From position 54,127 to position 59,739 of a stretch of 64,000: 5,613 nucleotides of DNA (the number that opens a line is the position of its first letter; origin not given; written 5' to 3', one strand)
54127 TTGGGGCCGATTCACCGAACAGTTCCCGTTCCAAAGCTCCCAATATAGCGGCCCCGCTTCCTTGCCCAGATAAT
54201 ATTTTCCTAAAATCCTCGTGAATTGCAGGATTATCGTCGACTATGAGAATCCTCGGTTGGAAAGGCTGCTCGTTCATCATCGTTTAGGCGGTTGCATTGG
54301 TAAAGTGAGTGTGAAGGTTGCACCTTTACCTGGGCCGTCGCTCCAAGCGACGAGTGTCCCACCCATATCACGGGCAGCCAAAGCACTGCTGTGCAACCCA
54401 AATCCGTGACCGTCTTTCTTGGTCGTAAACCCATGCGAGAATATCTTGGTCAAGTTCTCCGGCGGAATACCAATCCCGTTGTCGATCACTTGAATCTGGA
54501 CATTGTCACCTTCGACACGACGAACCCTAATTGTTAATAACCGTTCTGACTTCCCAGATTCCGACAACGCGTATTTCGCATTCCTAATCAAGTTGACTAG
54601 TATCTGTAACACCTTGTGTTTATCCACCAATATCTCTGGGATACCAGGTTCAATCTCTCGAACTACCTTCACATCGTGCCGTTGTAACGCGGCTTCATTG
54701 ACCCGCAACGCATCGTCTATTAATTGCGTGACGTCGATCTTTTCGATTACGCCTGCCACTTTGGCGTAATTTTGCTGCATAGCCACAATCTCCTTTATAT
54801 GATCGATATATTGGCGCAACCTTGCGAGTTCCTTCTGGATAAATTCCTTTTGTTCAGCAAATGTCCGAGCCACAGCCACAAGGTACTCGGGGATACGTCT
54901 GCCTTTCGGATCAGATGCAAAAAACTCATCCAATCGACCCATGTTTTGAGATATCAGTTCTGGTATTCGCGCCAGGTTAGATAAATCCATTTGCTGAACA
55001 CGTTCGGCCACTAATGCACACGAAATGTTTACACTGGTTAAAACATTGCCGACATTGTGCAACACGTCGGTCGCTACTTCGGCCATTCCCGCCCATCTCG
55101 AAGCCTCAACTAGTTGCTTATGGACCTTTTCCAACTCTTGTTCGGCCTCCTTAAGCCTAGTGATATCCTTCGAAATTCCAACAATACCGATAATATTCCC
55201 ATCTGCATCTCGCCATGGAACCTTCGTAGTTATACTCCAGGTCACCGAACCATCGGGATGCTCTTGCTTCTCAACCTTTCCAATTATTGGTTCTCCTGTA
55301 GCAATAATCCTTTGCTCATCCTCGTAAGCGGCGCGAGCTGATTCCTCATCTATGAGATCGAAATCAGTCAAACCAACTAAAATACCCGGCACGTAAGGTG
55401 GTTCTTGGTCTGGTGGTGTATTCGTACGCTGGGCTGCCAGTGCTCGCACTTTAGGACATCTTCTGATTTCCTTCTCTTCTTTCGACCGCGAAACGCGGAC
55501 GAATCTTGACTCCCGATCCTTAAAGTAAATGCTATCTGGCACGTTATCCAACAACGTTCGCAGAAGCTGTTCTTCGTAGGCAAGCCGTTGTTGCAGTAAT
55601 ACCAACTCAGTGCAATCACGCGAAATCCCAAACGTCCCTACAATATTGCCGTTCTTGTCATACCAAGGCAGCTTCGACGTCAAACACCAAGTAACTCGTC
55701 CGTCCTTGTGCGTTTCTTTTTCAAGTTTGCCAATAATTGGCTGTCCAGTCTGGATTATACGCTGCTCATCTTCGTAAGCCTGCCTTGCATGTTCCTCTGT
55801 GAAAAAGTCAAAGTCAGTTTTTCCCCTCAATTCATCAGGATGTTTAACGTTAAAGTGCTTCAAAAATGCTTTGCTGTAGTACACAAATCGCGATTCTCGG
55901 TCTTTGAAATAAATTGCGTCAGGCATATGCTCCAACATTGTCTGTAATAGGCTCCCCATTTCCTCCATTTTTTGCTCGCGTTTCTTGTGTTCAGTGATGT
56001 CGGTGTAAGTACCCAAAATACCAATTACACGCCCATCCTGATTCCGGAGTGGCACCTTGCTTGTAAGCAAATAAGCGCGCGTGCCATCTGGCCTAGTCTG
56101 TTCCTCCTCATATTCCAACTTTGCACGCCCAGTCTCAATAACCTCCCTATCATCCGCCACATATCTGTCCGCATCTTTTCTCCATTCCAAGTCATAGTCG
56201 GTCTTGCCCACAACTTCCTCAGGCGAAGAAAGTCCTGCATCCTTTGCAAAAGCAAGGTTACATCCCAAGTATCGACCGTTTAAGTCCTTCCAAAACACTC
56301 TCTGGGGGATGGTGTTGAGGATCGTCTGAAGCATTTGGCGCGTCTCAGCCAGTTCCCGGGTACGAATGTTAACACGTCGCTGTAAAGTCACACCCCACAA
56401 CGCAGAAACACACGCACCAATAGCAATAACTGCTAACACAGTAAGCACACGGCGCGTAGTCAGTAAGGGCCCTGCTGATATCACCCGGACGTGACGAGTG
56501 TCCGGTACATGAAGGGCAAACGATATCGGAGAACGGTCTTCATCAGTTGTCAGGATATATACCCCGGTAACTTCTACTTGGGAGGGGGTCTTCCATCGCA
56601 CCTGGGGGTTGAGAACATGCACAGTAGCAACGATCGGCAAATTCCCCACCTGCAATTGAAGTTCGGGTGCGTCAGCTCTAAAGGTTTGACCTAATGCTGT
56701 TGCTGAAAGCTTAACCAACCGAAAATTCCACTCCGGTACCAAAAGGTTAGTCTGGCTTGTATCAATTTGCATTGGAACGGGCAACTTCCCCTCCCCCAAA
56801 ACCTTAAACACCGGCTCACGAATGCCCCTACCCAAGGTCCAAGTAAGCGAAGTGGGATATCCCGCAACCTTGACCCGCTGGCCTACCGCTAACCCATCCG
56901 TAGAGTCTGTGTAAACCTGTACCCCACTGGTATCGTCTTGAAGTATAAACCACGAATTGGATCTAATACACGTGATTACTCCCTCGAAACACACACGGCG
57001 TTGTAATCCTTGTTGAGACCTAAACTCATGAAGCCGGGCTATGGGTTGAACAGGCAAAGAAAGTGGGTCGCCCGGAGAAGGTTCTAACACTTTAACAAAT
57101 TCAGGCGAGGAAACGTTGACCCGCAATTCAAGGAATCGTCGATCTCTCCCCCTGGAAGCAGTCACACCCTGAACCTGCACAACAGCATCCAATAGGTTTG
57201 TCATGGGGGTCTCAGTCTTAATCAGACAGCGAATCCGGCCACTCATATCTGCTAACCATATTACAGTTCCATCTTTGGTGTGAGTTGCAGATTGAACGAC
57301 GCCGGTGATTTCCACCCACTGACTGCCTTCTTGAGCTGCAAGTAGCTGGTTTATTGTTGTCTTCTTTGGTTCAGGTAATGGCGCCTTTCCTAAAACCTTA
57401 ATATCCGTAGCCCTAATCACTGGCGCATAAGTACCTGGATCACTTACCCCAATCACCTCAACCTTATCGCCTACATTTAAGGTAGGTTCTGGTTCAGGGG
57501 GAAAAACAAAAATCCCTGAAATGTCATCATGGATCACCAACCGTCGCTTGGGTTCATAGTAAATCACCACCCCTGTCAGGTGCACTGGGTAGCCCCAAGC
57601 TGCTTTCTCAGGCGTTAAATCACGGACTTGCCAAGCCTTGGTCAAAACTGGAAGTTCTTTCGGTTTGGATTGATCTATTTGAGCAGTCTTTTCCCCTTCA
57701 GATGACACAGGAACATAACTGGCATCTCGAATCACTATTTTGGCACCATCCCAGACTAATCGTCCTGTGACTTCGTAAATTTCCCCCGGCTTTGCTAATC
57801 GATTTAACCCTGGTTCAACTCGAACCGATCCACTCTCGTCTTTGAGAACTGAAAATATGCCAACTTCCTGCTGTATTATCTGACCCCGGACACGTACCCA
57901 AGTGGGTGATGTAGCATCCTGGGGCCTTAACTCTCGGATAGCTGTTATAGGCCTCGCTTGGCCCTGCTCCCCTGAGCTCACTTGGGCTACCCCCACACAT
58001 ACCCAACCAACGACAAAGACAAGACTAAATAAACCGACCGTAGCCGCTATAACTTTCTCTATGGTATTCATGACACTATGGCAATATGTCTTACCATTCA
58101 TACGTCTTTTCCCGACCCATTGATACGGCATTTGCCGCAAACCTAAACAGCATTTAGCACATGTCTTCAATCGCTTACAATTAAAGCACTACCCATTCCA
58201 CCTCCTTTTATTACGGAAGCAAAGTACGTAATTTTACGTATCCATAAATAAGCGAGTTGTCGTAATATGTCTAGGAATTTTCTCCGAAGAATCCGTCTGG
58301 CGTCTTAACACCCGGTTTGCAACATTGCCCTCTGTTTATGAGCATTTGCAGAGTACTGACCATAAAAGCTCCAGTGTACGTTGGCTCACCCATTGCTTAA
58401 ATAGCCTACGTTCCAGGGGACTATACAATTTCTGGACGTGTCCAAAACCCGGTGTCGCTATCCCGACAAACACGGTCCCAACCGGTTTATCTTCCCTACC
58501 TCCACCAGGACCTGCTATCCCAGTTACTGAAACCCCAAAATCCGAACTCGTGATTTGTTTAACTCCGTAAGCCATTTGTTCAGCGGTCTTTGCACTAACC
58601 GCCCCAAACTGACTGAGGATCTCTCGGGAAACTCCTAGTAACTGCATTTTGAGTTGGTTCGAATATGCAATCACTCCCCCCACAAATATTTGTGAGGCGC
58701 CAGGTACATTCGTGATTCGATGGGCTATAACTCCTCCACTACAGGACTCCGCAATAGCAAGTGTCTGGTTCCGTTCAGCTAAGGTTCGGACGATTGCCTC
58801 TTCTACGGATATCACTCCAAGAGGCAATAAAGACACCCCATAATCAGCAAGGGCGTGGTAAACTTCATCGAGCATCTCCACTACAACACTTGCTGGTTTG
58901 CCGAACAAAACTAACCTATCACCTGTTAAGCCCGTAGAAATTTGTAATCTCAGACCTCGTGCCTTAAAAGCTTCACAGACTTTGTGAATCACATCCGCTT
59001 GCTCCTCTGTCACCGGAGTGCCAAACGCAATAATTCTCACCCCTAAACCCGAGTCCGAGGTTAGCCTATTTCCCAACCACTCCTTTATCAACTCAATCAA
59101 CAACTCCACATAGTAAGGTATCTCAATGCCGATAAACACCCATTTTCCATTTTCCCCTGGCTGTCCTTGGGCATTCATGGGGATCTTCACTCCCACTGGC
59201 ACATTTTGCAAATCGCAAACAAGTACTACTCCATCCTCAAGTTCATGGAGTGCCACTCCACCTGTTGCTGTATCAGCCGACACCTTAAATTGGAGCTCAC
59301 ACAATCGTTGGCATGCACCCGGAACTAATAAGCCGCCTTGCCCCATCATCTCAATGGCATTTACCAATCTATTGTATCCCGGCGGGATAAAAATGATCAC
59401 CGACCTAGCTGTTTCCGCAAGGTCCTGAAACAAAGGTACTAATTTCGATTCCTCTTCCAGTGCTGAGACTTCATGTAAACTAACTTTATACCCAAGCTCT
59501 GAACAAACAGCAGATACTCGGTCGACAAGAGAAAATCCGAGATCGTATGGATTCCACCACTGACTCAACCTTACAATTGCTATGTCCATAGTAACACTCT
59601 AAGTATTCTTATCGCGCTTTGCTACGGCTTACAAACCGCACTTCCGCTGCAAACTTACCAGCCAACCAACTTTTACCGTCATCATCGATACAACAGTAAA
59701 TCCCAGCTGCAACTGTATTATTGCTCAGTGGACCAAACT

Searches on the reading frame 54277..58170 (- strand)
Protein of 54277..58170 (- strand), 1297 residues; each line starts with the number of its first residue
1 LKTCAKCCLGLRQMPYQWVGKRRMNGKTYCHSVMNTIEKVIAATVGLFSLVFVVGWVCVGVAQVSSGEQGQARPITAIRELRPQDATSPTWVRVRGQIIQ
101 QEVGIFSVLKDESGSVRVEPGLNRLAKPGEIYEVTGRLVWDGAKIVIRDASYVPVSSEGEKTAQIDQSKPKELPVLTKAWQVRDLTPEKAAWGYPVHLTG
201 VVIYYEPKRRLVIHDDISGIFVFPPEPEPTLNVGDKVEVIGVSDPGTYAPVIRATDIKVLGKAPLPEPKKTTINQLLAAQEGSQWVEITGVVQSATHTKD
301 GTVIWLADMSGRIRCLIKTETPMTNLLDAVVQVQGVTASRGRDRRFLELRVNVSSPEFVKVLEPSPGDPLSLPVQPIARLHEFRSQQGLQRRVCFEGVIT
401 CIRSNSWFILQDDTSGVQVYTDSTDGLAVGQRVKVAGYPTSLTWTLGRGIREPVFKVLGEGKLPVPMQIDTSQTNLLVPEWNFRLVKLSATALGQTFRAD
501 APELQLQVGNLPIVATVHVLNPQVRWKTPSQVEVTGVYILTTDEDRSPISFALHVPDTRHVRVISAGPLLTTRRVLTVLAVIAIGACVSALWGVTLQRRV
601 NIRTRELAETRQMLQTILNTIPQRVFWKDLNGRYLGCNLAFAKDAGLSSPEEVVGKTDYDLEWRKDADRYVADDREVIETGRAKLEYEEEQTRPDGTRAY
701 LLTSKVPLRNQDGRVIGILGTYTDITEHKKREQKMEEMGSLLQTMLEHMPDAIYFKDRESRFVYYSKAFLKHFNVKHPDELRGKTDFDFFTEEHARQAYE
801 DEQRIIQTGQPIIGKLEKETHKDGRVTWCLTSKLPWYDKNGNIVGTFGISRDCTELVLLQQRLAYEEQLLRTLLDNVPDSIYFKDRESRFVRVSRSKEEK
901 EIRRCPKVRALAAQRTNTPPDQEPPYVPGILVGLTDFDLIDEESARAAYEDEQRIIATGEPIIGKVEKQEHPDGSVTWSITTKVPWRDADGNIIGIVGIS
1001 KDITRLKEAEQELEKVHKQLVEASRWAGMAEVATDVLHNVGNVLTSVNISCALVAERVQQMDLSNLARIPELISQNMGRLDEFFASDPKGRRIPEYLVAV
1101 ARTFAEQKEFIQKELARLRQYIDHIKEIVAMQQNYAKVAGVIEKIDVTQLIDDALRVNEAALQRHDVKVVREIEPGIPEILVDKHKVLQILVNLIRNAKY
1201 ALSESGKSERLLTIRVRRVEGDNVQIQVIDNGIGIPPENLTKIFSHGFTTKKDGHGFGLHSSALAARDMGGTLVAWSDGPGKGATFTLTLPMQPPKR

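Call 77: search_protein_families(library=pfam, proteins=[window:54277-58170:-], max_evalue=0.0001)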
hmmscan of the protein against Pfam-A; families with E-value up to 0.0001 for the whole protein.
window:54277-58170:- (1297 aa): 8 families
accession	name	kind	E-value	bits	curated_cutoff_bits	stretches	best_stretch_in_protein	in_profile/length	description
PF08448.16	PAS_4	-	6.8e-52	174.8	23.1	3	746-856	1-108/110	PAS fold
PF00989.32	PAS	-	7.2e-29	100.5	22.6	2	613-725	2-113/113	PAS fold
PF13426.13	PAS_9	-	1.5e-24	86.7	27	2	628-727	7-103/103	PAS domain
PF02518.31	HATPase_c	-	3.1e-20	73.1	26.4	1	1183-1293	2-110/111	Histidine kinase-, DNA gyrase B-, and HSP90-like ATPase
PF08447.18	PAS_3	-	5.5e-11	43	25.6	0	763-848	2-87/89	PAS fold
PF13188.13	PAS_8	-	1.6e-09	37.7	21.8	0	741-795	2-55/65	PAS domain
PF13596.12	PAS_10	-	2e-07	32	22.1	0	742-849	1-101/106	PAS domain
PF02743.24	dCache_1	-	4.5e-05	23.5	45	0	751-849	69-148/240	Cache domain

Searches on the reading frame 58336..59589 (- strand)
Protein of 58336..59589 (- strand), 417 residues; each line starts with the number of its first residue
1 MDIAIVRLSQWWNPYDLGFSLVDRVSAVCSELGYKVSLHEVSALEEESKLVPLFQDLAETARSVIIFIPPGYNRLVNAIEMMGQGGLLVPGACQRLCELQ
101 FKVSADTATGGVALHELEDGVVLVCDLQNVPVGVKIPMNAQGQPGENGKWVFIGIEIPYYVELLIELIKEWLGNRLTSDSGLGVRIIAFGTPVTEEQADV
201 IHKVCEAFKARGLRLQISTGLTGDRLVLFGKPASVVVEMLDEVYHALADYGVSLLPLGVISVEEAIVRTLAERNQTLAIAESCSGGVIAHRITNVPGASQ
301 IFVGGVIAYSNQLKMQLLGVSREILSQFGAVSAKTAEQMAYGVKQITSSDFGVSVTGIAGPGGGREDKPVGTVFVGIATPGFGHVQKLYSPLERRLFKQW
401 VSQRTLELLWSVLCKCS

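Call 71: search_protein_families(library=pfam, proteins=[window:58336-59589:-], max_evalue=0.0001)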
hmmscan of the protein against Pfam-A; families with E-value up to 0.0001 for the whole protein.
window:58336-59589:- (417 aa): 1 family
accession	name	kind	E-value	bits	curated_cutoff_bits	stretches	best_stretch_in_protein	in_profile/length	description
PF02464.23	CinA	-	2.2e-51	174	23.5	1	261-412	3-154/155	Competence-damaged protein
